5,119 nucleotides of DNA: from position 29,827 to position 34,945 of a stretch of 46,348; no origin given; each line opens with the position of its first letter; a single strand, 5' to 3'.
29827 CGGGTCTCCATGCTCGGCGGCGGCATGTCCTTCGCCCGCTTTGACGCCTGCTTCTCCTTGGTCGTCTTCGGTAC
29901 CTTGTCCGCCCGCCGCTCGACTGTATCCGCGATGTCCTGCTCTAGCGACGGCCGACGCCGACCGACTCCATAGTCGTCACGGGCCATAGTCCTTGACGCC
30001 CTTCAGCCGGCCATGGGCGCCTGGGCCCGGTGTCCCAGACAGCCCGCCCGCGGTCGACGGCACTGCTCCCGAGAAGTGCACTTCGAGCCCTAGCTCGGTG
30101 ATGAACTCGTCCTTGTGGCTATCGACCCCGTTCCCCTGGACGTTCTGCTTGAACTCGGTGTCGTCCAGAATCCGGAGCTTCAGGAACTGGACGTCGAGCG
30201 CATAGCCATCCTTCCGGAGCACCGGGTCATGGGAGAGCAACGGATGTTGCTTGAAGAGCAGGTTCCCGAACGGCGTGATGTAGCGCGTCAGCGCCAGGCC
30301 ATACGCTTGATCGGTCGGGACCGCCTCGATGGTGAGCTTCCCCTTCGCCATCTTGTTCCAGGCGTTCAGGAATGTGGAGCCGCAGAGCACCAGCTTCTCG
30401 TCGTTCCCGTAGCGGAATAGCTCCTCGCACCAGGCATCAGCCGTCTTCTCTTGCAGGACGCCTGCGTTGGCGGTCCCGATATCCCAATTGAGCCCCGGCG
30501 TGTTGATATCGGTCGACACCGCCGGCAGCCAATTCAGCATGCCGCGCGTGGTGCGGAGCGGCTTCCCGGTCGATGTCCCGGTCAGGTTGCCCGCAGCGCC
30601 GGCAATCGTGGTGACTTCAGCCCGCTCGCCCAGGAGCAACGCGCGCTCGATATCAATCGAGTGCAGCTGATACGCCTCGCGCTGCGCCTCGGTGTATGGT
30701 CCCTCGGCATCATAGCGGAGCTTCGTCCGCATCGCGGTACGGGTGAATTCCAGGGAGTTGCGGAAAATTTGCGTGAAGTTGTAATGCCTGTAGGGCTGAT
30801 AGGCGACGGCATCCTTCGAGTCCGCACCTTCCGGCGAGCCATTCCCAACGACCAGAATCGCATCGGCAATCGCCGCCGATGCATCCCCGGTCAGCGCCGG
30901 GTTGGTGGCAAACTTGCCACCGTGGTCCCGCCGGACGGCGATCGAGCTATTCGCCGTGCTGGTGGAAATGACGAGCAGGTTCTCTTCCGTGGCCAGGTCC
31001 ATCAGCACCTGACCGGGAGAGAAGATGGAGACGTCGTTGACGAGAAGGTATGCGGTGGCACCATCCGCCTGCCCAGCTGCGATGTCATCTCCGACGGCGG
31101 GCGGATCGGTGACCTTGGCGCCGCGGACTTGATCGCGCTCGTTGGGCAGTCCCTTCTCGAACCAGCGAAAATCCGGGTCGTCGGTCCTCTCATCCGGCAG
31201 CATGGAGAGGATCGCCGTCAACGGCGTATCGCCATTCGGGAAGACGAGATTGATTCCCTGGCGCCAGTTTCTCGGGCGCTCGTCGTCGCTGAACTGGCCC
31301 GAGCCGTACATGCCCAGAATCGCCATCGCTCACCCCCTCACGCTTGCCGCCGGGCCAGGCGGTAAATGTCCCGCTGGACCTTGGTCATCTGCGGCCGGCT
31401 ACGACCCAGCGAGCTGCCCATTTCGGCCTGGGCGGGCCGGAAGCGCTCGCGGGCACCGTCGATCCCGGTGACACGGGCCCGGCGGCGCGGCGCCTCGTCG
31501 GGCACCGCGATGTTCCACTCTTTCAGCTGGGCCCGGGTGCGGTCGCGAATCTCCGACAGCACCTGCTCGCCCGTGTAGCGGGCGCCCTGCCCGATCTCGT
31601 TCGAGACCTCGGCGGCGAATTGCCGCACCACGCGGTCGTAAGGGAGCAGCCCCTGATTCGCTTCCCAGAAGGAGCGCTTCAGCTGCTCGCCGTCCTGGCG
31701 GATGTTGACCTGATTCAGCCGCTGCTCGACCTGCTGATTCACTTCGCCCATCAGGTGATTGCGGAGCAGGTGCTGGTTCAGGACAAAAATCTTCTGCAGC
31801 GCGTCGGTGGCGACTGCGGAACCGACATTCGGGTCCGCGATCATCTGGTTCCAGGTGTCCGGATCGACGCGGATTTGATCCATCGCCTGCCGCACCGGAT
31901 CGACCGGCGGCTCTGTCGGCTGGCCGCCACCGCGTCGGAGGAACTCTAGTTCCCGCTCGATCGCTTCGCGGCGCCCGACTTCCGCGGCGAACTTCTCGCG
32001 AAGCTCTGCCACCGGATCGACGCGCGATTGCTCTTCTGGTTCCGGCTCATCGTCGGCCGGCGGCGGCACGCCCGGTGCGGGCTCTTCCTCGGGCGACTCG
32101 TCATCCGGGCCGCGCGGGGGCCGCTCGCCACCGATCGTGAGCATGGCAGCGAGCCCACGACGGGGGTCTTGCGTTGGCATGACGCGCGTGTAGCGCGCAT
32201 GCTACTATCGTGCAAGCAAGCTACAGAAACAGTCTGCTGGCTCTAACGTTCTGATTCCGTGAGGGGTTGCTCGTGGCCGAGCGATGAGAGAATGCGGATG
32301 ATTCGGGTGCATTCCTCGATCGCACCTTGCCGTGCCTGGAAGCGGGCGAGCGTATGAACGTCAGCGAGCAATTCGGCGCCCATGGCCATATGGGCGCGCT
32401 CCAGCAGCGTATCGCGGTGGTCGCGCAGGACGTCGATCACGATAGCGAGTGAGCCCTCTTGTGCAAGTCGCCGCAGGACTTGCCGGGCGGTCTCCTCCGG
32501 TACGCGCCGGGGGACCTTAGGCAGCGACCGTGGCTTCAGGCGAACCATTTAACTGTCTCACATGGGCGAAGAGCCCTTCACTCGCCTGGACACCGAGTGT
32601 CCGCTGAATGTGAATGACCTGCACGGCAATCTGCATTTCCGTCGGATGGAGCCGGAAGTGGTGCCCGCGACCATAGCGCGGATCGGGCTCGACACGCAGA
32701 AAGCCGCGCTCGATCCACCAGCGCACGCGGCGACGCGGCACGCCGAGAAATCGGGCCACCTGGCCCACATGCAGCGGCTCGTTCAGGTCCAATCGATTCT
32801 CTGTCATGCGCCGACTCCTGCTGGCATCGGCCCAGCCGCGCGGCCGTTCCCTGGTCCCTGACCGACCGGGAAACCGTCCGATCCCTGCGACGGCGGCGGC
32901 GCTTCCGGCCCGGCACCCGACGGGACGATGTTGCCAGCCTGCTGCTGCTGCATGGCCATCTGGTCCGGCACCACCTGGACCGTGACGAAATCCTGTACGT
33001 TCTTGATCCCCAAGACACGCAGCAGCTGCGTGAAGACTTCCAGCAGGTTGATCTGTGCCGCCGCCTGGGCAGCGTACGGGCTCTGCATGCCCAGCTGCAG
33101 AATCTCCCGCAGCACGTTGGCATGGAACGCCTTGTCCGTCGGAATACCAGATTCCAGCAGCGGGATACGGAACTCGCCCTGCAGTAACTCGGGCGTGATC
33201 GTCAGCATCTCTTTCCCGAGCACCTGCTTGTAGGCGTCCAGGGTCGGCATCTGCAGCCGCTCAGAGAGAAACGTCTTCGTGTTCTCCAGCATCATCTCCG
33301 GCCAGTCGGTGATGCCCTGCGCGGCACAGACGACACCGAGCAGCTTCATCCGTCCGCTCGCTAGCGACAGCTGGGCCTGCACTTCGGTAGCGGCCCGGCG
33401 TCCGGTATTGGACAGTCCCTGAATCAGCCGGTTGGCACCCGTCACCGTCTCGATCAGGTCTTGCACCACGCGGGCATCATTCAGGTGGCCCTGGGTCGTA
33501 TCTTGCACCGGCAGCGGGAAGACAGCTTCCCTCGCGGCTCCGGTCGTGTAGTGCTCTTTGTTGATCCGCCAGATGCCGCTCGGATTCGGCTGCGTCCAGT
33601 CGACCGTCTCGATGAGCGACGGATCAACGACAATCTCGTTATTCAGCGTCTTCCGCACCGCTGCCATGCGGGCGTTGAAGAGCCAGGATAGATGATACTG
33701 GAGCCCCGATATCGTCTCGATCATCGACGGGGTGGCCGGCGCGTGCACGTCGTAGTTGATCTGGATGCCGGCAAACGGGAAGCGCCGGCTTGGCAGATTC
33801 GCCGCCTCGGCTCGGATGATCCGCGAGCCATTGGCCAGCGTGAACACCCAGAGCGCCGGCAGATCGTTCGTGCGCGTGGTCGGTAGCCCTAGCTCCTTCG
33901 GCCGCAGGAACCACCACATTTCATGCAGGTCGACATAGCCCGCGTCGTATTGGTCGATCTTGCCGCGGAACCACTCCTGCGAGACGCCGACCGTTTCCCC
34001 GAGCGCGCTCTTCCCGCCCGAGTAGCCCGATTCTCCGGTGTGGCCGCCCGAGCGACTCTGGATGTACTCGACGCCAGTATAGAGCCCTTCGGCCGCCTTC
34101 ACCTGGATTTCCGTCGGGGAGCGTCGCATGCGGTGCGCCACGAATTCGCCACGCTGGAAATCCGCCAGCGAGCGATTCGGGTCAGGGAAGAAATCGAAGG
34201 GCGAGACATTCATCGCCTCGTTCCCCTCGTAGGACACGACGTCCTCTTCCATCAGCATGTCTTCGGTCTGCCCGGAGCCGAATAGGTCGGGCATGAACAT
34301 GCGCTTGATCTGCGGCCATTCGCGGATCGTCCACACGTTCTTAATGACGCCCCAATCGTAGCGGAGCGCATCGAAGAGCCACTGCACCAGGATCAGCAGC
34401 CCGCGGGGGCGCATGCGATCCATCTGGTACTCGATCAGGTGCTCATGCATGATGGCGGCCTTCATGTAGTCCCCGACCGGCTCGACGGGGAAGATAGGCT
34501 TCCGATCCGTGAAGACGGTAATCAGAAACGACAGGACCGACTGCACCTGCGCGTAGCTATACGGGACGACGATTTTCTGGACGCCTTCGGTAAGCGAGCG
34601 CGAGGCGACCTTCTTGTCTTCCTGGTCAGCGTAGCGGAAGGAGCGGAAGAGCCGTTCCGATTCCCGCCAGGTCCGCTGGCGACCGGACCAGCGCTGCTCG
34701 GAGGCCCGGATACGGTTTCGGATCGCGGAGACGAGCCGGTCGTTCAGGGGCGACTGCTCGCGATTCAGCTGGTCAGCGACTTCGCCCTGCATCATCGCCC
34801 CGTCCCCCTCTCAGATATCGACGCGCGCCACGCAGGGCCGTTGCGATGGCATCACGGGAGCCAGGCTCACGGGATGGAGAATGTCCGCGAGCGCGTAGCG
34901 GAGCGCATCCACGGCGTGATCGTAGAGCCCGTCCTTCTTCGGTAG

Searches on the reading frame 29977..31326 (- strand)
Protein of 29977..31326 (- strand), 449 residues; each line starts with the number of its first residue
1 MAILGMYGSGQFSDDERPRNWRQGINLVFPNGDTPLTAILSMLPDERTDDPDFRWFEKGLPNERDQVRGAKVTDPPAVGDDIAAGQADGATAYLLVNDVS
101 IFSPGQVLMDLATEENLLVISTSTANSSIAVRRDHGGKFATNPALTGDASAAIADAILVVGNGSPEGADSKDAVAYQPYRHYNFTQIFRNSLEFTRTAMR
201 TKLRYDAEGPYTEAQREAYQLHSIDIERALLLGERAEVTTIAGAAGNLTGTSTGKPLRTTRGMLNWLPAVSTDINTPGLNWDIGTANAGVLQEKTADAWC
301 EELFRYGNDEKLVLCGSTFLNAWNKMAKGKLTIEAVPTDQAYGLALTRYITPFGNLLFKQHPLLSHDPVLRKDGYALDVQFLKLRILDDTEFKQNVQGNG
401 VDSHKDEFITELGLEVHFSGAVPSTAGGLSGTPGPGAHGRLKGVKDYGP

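Call 13: search_protein_families(library=pfam, proteins=[window:29977-31326:-], max_evalue=0.001)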
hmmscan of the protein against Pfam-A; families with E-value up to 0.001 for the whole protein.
window:29977-31326:- (449 aa): 1 family
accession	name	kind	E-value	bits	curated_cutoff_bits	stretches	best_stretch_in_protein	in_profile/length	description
PF17236.8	SU10_MCP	-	7.2e-35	121.3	24.1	1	20-417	13-280/292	SU10 major capsid protein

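Call 31: find_encoding_contigs(protein=window:29977-31323:-, flank=10000, max_places=3)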
Protein window:29977-31323:- (448 aa): no gene with exactly this product is on record in the collection.

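Call 35: search_dna_similar(query=window:29977-31323:-, collection=phages, mode=protein, max_rows=15)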
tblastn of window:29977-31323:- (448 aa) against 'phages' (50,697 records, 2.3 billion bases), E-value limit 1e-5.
Records with a match: 24; places in all: 24; records where one place covers at least 80% of the query: 21.
Best place of each record, by identity: <60% 24.
By first word of the organism name: Pseudomonas 16; Desulfofustis 1; Roseobacter 1; Vibrio 1; Microcystis 1; Caulobacter 1; Aeromonas 1; Polaromonas 1; EBPR 1.
By host as written in the record: Pseudomonas aeruginosa 12; - 4; Roseobacter sp. (CHUG lineage) 1; Vibrio splendidus 1; Microcystis elabens 1; Caulobacter sp. 1; Aeromonas dhakensis 1; Polaromonas sp. 1; and 2 more.
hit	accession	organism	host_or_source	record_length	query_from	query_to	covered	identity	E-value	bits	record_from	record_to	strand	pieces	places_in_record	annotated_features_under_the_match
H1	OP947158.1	Desulfofustis phage LS06-2018-MD01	-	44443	2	416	93%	33.0%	2e-50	189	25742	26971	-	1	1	major head protein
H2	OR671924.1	Roseobacter phage CRP-810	Roseobacter sp. (CHUG lineage)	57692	1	415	93%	31.7%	4e-45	174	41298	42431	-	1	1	major capsid protein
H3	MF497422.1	Vibrio phage vB_VspS_VS-ABTNL-3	Vibrio splendidus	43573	2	435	97%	29.8%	3e-34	142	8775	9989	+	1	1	putative major capsid protein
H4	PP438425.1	Microcystis phage Mel-JY34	Microcystis elabens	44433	1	416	93%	30.0%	1e-41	164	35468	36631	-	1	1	putative major capsid protein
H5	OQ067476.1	Caulobacter phage Kuura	Caulobacter sp.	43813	16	416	90%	27.6%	7e-31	132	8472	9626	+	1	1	putative major capsid protein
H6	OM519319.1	Aeromonas phage P5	Aeromonas dhakensis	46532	3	426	95%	23.5%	2e-15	85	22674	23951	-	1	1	hypothetical protein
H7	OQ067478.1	Polaromonas phage Tiera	Polaromonas sp.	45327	28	415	87%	24.2%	9e-6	54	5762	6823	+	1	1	putative major capsid protein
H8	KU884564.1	Pseudomonas phage PaMx43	Pseudomonas aeruginosa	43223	29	404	84%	23.8%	1e-14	83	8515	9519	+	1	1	major capsid protein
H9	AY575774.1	Pseudomonas phage PaP2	-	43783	29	404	84%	23.8%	1e-14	83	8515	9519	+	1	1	orf13: p13 | orf12: p12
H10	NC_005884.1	Pseudomonas phage PaP2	Pseudomonas aeruginosa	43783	29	404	84%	23.8%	1e-14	83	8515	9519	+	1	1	major head protein | hypothetical protein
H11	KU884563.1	Pseudomonas phage PaMx41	Pseudomonas aeruginosa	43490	29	404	84%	23.8%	1e-14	82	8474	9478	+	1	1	major capsid protein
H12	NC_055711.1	Pseudomonas phage PaMx41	Pseudomonas aeruginosa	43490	29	404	84%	23.8%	1e-14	82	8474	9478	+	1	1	major head protein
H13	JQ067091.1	Pseudomonas phage PaMx32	Pseudomonas aeruginosa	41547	29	404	84%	23.8%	1e-14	82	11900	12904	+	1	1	record has no annotation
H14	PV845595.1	Pseudomonas phage Ph_15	Pseudomonas aeruginosa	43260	29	404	84%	23.8%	1e-14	82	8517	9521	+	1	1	major head protein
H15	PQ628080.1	Pseudomonas phage Neko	Pseudomonas aeruginosa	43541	29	404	84%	23.8%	1e-14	82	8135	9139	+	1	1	major head protein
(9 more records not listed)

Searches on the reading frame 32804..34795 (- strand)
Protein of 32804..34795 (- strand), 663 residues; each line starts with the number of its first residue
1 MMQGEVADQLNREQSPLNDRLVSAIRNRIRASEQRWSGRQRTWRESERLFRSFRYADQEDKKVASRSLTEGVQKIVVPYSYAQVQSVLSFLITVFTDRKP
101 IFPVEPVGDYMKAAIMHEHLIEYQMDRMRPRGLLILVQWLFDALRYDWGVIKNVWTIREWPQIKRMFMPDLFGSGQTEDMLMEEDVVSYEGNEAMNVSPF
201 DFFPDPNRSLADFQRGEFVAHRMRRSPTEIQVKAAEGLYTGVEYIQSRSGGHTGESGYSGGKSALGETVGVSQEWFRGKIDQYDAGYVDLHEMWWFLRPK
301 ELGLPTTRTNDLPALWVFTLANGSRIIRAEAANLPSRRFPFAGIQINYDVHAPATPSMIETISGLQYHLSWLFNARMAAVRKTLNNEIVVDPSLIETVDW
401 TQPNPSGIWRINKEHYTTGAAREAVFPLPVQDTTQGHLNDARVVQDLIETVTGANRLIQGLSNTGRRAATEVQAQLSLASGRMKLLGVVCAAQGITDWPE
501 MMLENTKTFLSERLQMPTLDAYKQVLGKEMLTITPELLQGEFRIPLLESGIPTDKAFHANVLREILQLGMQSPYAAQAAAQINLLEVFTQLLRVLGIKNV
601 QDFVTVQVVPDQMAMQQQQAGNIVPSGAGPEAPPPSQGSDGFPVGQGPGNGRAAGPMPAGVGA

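Call 13: search_protein_families(library=pfam, proteins=[window:32804-34795:-], max_evalue=0.001)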
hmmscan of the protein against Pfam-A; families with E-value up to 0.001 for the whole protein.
window:32804-34795:- (663 aa): 1 family
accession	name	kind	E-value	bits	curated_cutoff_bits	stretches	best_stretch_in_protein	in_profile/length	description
PF23899.1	SU10_portal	-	7.7e-24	84.5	30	2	193-619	192-585/593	Phage SU10 portal protein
